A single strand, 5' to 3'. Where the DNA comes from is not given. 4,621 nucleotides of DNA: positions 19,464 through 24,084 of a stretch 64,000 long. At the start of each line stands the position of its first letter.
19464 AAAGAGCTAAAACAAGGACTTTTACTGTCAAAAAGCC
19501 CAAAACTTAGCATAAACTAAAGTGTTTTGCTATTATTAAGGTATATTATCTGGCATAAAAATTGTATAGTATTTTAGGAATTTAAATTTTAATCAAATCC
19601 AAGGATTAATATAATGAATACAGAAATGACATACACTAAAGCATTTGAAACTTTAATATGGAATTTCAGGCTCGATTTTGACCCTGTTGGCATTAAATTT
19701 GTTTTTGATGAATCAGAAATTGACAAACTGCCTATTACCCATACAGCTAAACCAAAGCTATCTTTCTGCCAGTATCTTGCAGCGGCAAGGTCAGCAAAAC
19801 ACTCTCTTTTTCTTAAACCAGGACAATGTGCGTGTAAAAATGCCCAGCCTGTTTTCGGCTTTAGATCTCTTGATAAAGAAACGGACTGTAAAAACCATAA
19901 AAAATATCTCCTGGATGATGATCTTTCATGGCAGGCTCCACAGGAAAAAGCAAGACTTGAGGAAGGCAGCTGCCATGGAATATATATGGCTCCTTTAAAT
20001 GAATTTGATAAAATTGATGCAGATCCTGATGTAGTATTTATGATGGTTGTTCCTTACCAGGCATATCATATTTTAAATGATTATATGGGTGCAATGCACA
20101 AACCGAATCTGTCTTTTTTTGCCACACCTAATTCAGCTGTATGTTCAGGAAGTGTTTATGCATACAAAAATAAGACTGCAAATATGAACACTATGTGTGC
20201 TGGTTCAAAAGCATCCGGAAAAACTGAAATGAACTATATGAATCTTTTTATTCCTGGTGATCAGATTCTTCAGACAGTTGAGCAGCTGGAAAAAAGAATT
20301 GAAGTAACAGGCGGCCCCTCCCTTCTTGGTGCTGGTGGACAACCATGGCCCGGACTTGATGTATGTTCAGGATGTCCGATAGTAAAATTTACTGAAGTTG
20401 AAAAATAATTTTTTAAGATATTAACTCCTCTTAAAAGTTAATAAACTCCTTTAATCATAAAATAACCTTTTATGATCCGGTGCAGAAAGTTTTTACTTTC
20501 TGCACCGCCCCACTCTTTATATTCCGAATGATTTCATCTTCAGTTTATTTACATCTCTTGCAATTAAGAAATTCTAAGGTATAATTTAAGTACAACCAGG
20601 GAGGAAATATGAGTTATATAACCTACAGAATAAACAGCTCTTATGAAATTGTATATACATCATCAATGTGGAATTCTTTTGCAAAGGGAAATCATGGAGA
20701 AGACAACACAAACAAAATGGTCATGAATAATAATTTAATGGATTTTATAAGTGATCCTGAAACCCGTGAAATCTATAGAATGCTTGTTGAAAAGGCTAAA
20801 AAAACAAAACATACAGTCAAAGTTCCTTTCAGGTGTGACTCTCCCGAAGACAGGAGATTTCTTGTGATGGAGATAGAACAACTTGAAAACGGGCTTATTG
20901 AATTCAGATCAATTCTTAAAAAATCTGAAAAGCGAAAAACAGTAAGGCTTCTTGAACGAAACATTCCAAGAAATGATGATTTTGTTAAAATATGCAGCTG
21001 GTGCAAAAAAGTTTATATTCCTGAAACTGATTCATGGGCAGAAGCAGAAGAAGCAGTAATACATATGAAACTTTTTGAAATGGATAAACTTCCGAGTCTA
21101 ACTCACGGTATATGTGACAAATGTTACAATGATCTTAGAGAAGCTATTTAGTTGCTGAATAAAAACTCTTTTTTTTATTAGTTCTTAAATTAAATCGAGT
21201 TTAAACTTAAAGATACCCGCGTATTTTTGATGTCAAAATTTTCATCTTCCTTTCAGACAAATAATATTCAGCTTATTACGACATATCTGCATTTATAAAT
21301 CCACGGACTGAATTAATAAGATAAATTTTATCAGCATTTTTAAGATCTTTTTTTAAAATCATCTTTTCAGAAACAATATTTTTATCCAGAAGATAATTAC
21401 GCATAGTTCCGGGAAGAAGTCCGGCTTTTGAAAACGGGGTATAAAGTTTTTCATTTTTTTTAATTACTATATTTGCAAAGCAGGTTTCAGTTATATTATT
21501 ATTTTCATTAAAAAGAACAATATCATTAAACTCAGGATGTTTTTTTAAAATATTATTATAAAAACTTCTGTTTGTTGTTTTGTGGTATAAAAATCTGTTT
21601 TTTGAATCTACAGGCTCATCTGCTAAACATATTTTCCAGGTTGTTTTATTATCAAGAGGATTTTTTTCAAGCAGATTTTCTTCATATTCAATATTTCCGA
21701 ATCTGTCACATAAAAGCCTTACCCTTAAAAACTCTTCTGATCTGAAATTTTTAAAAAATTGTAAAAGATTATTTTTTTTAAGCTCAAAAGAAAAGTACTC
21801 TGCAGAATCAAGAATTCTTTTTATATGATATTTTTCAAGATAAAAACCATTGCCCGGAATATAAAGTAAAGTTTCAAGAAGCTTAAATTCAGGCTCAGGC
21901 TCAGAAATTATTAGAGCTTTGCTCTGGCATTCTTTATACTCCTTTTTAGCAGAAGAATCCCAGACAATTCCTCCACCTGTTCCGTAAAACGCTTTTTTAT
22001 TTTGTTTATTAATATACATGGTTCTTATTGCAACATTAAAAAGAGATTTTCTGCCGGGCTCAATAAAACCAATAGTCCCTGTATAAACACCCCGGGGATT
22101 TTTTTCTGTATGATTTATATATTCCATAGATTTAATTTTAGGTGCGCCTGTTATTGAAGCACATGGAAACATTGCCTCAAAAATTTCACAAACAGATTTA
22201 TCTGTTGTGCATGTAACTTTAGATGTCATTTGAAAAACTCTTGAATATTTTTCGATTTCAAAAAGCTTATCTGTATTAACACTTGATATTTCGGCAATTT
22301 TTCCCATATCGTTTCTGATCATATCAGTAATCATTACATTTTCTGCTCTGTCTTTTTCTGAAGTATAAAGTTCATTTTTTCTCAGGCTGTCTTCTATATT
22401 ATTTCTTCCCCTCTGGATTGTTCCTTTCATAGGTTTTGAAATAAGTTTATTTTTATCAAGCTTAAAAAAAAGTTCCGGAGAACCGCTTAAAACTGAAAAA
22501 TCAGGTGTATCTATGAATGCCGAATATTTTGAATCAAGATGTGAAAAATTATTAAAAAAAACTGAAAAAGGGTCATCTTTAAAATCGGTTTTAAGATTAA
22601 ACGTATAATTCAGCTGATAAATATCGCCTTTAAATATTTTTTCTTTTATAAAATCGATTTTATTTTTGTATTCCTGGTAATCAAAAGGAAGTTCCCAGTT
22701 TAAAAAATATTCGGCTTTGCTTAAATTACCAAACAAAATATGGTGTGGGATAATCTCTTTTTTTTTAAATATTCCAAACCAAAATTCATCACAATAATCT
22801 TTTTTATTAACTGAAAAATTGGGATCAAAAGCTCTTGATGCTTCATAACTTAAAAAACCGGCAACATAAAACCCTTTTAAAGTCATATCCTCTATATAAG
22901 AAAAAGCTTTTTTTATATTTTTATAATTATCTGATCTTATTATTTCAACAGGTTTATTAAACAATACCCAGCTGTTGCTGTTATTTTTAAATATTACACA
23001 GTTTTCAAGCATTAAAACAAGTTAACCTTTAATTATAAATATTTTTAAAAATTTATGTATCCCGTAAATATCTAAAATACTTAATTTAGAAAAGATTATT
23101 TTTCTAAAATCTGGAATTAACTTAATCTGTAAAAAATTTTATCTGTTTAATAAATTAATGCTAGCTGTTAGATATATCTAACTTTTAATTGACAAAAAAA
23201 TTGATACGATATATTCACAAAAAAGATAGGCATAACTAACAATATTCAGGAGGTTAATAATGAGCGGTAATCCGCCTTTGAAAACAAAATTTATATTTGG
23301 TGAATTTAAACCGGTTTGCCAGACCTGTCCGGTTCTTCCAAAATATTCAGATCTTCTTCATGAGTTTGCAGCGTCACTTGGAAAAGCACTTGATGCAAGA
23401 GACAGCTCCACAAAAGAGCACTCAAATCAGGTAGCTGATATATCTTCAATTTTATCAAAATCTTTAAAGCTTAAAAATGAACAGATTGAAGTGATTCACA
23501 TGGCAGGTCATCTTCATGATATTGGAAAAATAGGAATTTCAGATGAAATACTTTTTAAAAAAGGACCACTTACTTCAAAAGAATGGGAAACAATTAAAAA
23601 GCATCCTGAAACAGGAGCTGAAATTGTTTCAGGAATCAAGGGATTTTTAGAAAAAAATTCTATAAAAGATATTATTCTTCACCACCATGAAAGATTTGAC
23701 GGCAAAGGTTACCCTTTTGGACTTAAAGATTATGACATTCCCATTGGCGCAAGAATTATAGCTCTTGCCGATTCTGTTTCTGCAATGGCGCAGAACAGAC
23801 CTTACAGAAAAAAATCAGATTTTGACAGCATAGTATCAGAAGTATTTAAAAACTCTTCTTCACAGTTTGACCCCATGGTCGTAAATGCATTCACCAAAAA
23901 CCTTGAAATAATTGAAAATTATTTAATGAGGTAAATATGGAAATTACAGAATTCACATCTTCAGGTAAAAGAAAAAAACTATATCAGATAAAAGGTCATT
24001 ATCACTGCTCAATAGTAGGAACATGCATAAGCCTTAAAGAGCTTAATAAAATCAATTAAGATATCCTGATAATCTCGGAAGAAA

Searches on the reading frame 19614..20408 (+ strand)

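Call 12: search_protein_families(library=pfam, proteins=[window:19614-20408:+])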
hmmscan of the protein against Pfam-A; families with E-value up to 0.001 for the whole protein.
window:19614-20408:+ (264 aa): 1 family
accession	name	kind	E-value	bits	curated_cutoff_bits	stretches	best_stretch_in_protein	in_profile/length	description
PF02596.20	DUF169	-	9.4e-40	137.1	27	1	18-223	6-208/209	Uncharacterised ArCR, COG2043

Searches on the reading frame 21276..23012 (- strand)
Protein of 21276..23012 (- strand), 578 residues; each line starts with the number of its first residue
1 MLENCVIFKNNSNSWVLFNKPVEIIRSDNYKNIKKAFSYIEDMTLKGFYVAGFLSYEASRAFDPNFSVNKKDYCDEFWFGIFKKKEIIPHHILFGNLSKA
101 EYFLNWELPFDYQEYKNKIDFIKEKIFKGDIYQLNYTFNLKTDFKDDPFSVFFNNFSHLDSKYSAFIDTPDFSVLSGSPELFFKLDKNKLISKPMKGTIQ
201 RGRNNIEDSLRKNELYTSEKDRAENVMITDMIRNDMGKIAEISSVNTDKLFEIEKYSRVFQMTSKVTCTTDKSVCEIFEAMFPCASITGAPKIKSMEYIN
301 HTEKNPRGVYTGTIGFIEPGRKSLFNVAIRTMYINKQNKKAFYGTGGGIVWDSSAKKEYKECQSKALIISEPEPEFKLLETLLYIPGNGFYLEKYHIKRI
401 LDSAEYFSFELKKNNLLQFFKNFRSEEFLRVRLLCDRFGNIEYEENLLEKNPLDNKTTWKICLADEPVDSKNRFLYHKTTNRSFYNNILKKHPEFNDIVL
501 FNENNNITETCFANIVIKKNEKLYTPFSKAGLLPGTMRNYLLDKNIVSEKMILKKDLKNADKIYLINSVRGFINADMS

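Call 12: search_protein_families(library=pfam, proteins=[window:21276-23012:-])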
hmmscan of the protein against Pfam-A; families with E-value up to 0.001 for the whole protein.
window:21276-23012:- (578 aa): 2 families
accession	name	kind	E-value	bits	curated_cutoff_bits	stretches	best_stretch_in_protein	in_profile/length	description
PF00425.24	Chorismate_bind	-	1.7e-77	260.9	27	1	112-365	2-257/257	chorismate binding enzyme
PF01063.24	Aminotran_4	-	7.7e-28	98.3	28.5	1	378-573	2-218/223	Amino-transferase class IV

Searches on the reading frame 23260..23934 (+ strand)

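Call 50: search_protein_families(library=pfam, proteins=[window:23260-23934:+], max_evalue=0.00001)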
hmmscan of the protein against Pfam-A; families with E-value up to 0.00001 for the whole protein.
window:23260-23934:+ (224 aa): 2 families
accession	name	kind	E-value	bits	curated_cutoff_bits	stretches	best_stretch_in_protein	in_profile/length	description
PF13487.12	HD_5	-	1.6e-32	113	27.2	1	42-206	5-169/170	HD domain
PF01966.28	HD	-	4.7e-23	82.1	22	1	53-176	3-116/116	HD domain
